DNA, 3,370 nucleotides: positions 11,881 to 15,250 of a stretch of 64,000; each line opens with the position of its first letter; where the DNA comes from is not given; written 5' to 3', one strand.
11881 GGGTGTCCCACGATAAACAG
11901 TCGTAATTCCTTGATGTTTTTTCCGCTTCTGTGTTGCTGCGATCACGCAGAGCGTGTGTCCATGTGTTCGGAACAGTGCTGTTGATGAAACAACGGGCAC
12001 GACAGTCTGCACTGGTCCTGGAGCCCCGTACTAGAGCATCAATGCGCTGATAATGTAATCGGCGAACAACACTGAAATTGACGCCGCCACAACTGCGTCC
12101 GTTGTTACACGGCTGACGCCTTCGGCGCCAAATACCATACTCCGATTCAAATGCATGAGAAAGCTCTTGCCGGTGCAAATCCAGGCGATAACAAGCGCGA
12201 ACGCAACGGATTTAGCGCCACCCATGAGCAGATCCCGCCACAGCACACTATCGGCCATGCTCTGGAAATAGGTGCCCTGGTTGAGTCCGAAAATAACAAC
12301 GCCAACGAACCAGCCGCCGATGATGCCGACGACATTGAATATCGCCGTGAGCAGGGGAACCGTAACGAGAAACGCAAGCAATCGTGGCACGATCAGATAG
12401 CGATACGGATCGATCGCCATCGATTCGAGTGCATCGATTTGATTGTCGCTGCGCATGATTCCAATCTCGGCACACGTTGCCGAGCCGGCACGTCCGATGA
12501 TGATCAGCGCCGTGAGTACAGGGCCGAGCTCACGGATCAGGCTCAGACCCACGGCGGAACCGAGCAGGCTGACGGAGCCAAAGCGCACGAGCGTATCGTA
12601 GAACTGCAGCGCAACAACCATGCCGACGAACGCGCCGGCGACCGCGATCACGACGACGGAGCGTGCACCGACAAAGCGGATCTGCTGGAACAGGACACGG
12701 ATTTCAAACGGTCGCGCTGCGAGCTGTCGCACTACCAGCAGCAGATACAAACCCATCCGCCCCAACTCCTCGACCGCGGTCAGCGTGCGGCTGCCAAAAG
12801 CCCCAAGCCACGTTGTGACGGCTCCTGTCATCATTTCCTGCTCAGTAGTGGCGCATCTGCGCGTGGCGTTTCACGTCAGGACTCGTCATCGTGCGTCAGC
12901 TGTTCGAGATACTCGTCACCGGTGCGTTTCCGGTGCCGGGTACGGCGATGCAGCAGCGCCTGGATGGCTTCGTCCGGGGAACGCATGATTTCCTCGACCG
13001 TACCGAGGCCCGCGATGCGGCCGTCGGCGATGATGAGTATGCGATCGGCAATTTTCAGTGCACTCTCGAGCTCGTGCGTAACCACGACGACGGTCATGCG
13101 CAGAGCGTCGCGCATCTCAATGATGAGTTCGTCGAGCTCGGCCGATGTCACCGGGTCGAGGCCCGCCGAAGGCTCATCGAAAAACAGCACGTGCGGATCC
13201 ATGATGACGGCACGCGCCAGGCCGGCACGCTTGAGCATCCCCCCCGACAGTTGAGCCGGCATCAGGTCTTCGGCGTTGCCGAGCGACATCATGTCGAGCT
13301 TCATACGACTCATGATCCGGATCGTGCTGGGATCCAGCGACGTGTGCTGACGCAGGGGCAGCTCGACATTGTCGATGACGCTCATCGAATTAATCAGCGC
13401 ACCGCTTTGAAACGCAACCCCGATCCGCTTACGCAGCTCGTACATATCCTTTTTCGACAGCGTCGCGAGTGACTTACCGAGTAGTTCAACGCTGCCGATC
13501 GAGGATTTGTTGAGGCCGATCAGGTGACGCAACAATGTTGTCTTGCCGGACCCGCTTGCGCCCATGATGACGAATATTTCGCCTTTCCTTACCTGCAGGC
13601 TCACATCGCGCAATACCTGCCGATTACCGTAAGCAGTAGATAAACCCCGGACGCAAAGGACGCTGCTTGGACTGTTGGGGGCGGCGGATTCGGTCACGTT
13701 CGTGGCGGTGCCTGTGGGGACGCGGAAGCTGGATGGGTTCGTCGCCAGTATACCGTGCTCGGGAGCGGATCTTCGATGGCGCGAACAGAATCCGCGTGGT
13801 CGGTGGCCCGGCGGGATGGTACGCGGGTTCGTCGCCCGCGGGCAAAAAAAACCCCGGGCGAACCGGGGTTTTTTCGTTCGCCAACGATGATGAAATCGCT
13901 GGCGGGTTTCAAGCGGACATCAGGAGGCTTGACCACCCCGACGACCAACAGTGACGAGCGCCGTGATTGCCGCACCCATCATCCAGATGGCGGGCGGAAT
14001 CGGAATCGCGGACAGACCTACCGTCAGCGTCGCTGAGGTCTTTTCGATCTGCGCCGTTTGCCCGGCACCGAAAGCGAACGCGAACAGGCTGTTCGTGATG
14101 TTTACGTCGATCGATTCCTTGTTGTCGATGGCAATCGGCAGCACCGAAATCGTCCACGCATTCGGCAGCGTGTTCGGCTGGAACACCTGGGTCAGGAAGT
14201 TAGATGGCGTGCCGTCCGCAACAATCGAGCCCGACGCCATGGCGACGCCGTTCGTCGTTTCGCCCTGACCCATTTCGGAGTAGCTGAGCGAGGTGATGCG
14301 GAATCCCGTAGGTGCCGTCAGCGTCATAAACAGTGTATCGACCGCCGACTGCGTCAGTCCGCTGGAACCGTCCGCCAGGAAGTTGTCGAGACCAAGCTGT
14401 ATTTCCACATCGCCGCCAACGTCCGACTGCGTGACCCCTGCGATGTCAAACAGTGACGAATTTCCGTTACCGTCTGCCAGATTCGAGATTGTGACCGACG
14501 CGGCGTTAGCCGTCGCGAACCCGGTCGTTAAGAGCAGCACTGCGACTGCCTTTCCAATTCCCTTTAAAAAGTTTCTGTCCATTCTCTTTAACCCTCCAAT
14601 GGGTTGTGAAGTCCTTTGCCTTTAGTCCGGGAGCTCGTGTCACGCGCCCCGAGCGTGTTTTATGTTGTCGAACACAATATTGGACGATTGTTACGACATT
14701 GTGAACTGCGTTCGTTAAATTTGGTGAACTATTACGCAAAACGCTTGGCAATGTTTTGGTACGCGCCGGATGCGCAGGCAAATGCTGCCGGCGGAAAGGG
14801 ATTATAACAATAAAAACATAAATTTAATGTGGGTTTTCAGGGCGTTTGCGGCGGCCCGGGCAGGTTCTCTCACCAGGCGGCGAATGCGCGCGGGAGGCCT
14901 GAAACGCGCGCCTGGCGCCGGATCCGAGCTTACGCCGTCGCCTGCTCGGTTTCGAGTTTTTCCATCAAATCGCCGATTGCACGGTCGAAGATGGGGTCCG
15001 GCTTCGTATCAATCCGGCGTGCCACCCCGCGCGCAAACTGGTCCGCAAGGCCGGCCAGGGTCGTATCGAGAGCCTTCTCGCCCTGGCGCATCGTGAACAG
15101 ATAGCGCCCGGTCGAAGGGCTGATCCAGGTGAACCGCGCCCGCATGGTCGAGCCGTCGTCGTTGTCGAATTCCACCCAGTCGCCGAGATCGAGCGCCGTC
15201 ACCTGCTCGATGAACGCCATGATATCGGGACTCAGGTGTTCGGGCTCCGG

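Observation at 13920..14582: Putative exosortase substrate with a non-canonical sorting tail, encoded 40 kb from XrtA.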

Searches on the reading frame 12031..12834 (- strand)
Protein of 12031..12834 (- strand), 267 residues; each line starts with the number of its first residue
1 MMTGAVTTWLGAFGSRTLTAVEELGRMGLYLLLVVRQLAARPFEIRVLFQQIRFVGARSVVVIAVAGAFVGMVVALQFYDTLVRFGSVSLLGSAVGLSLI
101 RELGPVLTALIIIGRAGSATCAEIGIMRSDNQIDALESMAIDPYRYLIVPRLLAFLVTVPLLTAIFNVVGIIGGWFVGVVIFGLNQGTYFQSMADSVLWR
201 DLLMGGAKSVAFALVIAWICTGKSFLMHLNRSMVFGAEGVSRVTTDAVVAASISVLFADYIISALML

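Call 8: search_protein_families(library=ncbifam, proteins=[window:12031-12834:-], max_evalue=0.00001)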
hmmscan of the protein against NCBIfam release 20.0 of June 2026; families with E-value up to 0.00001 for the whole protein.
window:12031-12834:- (267 aa): 2 families
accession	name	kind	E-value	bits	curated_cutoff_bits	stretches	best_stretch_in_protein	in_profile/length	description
NF033619.1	perm_MlaE_1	exception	3e-72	243.3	315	1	13-267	3-252/253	lipid asymmetry maintenance ABC transporter permease subunit MlaE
TIGR00056.1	TIGR00056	subfamily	2.4e-68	230.6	212.2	1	8-267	8-257/260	MlaE family lipid ABC transporter permease subunit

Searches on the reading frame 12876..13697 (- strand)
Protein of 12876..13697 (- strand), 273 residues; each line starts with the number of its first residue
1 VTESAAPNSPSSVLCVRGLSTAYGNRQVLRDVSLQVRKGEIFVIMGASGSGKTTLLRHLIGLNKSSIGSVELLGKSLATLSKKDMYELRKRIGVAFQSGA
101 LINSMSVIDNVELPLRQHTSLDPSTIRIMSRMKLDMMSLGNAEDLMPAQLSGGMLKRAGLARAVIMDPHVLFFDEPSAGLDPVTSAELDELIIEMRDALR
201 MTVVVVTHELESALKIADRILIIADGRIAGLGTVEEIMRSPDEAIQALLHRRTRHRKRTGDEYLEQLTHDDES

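Call 8: search_protein_families(library=ncbifam, proteins=[window:12876-13697:-], max_evalue=0.00001)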
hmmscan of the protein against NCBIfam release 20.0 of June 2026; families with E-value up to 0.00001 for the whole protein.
window:12876-13697:- (273 aa): 185 families (the best 25 are shown)
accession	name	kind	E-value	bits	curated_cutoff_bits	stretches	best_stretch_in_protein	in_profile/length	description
NF008809.0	PRK11831.1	equivalog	3.7e-62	210.1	441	1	12-249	7-244/270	phospholipid ABC transporter ATP-binding protein MlaF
TIGR01186.1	proV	subfamily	2.8e-51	174.7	326.6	1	24-243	4-223/363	betaine/proline/choline family ABC transporter ATP-binding protein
TIGR03265.1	PhnT2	equivalog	7.2e-50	170.2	457.7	1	13-244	4-229/353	putative 2-aminoethylphosphonate ABC transporter ATP-binding protein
TIGR03415.1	ABC_choXWV_ATP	equivalog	2.2e-47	161.9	483.75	1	27-243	38-258/382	choline ABC transporter ATP-binding protein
TIGR00968.1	3a0106s01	subfamily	3.9e-47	160.8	342.75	1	16-244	3-225/237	sulfate ABC transporter ATP-binding protein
NF008105.0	PRK10851.1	equivalog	2.6e-46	158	502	1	18-242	7-229/362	sulfate/thiosulfate ABC transporter ATP-binding protein CysA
TIGR00972.1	3a0107s01c2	equivalog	1.9e-45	155.2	343.2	1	16-243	4-236/248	phosphate ABC transporter ATP-binding protein PstB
TIGR02982.1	heterocyst_DevA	subfamily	3.4e-45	154.3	295.8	1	16-228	4-219/220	ABC exporter ATP-binding subunit, DevA family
TIGR02314.1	ABC_MetN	equivalog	4.1e-45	154.3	499.7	1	27-270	19-260/343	methionine ABC transporter ATP-binding protein MetN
NF006987.0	PRK09452.1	equivalog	5.2e-45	153.7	482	1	6-243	10-241/378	spermidine/putrescine ABC transporter ATP-binding protein PotA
TIGR02673.1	FtsE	equivalog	6.9e-45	153.3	264.85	1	16-227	4-214/214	cell division ATP-binding protein FtsE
TIGR04521.1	ECF_ATPase_2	equivalog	6.1e-44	150.2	330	1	25-244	17-239/279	energy-coupling factor transporter ATPase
NF008338.0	PRK11124.1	equivalog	7.3e-44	150.1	369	1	16-244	5-235/242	arginine ABC transporter ATP-binding protein ArtP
TIGR03258.1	PhnT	equivalog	2.1e-43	148.7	499.15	1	14-247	9-237/359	2-aminoethylphosphonate ABC transport system ATP-binding subunit PhnT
TIGR01188.1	drrA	subfamily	3.3e-43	148.1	312.45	1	22-265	2-239/302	daunorubicin resistance ABC transporter, ATP-binding protein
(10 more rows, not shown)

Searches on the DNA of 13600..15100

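Call 56: search_rna_families(source=window, start=13600, end=15100, threshold=evalue, max_evalue=1)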
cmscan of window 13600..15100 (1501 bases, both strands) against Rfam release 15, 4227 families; matches with E-value up to 1: 6.
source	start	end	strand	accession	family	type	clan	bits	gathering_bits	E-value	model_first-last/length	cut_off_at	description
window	13842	13950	-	RF00106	RNAI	Gene; antisense;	-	22.6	47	0.17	1-102/102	no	RNAI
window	13844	13922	-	RF01772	rnk_pseudo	Cis-reg; leader;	-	22.6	55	0.45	1-108/108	no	Pseudomonas rnk leader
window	13846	13974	-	RF01400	istR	Gene; antitoxin;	-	22.5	45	0.072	1-130/130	no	istR Hfq binding RNA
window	13813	13870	+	RF02236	asX2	Gene; sRNA;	-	20.7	70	0.31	1-87/87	no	Xanthomonas sRNA asX2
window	13780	13875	+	RF00512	Leu_leader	Cis-reg; leader;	-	18.6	50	0.74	1-148/148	no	Leucine operon leader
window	13844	13917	-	RF02837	anti-hemB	Gene; sRNA;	-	16.5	49.5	0.77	1-81/81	no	Burkholderia RNA 7 (anti-hemB)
